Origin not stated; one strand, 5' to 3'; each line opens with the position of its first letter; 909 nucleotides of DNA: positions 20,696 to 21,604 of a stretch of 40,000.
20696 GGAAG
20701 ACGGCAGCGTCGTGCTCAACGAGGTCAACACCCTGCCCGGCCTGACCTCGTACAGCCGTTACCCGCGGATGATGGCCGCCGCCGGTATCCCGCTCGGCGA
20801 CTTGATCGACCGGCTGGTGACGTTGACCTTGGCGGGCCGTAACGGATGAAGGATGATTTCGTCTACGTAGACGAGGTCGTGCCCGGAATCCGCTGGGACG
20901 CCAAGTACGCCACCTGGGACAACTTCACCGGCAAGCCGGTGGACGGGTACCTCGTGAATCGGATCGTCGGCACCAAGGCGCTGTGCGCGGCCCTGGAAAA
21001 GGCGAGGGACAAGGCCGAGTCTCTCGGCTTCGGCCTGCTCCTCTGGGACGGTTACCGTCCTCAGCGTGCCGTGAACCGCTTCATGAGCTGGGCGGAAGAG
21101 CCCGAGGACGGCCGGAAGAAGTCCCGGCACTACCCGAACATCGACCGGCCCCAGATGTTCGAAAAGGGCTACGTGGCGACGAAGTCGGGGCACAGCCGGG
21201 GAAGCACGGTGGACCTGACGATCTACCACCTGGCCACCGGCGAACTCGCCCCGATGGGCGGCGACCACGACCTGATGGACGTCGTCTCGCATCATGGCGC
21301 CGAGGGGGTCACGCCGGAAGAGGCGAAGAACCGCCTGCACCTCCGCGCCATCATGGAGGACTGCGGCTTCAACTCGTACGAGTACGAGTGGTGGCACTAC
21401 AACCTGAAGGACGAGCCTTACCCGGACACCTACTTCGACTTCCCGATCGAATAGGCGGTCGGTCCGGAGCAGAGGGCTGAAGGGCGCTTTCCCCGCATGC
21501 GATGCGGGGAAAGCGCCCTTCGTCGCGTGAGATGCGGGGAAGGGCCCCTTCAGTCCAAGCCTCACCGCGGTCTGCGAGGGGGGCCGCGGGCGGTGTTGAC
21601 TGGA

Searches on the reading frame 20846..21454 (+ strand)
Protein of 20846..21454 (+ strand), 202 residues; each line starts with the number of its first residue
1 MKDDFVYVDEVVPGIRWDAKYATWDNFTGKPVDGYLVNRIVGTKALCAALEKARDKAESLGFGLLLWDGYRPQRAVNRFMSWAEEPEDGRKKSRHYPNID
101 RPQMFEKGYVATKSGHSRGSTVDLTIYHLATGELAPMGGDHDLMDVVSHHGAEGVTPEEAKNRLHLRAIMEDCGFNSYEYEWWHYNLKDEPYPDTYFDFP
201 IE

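Call 47: search_protein_families(library=pfam, proteins=[window:20846-21454:+], max_evalue=0.00001)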
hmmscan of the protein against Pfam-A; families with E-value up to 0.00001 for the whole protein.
window:20846-21454:+ (202 aa): 1 family
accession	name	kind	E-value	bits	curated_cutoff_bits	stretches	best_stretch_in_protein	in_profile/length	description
PF01427.22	Peptidase_M15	-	6.1e-62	209.4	27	1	3-200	3-197/199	D-ala-D-ala dipeptidase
